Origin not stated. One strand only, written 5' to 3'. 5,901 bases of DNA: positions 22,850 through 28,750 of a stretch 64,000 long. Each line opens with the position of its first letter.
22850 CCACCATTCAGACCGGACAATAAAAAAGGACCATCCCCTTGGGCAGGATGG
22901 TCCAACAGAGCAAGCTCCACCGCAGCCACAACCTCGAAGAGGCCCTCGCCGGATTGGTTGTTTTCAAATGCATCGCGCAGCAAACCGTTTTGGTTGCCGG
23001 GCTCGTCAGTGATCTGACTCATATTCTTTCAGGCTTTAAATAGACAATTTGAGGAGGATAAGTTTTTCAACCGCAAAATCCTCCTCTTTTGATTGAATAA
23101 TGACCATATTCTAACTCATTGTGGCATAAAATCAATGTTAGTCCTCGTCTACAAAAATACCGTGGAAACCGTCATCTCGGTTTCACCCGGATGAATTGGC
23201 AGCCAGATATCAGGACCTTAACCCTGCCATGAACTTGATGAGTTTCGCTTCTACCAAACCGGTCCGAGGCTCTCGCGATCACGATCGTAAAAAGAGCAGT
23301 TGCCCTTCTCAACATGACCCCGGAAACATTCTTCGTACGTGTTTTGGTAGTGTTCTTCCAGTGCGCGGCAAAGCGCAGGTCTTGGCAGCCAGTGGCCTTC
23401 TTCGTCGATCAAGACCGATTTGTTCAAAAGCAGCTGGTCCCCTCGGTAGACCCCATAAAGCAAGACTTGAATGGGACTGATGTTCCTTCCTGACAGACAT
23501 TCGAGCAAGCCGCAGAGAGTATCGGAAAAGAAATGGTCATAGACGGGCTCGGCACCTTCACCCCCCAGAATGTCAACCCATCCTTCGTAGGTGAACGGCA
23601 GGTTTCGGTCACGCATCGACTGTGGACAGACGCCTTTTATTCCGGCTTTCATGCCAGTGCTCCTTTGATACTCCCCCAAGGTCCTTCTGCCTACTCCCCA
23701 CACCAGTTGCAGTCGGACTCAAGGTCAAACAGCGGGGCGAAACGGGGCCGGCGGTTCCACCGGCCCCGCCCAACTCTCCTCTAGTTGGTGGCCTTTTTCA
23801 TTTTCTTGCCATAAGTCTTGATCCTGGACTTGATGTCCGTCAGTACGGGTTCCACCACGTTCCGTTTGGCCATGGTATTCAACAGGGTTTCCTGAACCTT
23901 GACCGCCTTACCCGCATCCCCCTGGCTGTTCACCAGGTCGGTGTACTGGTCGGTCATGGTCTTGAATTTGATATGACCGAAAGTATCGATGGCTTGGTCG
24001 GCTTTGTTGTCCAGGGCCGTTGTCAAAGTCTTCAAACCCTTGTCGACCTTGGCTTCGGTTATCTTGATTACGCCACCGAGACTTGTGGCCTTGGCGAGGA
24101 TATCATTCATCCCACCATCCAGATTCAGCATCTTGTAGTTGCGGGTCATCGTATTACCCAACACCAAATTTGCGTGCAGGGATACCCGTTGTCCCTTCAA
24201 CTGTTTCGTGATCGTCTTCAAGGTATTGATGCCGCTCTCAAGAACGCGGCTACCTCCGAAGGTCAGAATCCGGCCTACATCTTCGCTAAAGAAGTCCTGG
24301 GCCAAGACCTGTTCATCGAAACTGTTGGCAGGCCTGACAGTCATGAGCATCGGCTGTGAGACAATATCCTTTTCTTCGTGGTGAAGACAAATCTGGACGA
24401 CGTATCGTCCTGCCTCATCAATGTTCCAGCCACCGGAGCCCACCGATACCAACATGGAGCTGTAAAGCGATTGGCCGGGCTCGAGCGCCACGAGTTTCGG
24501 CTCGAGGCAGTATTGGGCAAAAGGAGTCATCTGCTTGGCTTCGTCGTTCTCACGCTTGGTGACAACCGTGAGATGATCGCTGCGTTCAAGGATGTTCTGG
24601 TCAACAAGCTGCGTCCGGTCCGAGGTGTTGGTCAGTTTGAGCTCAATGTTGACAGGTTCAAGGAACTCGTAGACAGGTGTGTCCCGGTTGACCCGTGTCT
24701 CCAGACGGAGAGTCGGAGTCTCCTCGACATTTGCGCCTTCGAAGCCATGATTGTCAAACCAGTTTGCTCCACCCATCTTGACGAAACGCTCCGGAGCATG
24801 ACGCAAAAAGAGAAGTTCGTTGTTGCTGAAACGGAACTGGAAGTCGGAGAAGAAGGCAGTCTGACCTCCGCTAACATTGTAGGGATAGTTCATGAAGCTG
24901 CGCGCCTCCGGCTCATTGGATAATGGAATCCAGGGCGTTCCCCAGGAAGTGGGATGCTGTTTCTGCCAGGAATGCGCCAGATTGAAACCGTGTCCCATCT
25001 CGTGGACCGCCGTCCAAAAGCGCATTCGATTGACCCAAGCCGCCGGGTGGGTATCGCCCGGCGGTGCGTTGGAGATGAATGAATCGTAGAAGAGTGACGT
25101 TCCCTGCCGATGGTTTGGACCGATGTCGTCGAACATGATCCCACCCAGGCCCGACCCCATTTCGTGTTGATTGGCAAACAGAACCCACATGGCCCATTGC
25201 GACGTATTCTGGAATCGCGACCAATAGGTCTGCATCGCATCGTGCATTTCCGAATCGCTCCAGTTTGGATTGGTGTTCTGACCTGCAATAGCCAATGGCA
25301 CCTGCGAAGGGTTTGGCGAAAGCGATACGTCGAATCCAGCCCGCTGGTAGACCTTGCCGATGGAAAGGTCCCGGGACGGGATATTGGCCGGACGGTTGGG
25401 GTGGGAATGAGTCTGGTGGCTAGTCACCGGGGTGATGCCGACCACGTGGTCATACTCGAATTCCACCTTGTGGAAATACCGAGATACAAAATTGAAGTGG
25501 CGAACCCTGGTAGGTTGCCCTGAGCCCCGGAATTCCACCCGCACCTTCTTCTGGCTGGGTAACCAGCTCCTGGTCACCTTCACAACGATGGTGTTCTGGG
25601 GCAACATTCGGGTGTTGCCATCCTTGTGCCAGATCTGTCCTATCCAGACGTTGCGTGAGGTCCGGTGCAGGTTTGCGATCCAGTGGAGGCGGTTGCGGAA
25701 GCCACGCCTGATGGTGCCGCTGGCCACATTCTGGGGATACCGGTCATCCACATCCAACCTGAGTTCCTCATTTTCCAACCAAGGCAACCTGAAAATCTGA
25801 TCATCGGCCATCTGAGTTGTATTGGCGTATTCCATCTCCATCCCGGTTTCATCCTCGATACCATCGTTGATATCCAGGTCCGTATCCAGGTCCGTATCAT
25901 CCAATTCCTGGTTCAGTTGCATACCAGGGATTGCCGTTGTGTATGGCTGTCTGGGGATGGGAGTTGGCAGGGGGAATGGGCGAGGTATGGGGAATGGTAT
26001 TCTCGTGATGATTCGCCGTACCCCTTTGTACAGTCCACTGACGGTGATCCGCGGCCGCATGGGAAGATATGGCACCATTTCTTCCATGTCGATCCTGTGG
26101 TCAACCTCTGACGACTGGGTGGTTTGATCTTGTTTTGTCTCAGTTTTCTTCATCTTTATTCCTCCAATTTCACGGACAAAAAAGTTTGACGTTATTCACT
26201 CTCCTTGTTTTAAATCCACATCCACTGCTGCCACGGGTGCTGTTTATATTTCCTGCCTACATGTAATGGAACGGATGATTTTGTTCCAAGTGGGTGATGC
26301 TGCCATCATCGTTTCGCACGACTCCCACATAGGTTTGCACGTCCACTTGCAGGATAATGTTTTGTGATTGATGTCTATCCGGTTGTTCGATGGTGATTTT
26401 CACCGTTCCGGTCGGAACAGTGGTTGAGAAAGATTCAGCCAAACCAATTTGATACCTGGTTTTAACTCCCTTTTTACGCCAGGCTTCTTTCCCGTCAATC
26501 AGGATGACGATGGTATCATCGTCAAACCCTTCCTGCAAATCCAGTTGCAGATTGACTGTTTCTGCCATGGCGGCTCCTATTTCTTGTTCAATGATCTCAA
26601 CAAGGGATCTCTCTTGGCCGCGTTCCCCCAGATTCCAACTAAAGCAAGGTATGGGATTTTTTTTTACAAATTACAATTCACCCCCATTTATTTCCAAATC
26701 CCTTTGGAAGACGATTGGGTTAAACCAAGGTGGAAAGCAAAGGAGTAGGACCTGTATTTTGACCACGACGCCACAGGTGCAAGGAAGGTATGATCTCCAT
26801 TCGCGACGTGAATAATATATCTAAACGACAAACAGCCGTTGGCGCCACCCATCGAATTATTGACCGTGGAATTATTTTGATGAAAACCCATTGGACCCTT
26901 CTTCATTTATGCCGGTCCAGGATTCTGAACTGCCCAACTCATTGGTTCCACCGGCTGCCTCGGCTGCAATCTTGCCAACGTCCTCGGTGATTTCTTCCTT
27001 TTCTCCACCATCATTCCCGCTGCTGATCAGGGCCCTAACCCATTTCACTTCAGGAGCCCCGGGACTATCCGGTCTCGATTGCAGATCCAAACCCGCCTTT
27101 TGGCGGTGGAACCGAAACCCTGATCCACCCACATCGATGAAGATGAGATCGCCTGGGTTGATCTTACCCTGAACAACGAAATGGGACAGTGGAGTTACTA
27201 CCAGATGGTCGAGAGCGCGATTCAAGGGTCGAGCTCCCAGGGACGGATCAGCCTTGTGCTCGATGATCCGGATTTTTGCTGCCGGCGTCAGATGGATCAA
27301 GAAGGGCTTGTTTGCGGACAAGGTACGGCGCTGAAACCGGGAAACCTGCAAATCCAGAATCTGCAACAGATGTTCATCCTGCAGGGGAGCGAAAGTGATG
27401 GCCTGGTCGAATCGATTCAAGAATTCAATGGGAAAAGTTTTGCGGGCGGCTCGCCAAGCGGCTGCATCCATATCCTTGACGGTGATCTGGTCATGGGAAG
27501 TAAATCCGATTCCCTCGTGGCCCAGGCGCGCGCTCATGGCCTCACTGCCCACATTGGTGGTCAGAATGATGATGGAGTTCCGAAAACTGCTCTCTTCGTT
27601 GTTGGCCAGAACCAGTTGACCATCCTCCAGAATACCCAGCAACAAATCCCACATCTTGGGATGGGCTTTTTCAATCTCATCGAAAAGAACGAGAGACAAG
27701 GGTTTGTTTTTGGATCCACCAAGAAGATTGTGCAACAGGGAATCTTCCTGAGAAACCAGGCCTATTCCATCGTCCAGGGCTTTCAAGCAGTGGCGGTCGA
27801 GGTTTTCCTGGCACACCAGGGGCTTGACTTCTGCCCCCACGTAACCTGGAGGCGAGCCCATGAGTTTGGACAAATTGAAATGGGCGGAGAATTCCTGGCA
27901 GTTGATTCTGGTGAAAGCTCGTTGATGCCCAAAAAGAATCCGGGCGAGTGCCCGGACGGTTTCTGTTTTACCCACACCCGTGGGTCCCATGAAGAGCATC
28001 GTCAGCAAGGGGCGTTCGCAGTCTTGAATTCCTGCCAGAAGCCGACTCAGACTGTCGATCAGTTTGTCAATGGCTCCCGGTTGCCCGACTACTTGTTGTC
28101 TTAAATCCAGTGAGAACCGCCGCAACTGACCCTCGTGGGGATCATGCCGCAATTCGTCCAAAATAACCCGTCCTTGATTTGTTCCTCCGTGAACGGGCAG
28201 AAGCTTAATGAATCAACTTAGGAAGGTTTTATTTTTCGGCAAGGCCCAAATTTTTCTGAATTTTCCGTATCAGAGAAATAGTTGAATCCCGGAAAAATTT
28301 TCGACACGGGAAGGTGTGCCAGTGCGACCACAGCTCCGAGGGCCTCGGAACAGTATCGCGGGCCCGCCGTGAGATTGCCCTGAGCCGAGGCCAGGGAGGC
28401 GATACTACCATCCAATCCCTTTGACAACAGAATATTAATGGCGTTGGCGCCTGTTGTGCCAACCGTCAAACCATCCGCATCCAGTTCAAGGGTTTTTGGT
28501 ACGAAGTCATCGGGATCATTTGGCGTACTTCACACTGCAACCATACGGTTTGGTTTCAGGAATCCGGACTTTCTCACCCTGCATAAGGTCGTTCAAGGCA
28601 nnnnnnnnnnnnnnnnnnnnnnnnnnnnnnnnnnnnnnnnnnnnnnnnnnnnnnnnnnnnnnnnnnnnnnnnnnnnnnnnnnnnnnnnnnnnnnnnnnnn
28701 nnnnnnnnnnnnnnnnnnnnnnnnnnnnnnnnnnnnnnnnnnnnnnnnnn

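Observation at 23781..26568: Two-gene module: signal-less metzincin-like protease plus small beta-rich partner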

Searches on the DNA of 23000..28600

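Call 91: search_rna_families(source=window, start=23000, end=28600, threshold=evalue, max_evalue=1)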
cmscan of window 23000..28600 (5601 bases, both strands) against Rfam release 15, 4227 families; matches with E-value up to 1: 1.
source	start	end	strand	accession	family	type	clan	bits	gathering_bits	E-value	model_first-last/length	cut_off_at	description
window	25040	25076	-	RF02916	atpB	Cis-reg;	-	18.7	37.4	0.71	58-94/128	no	atpB RNA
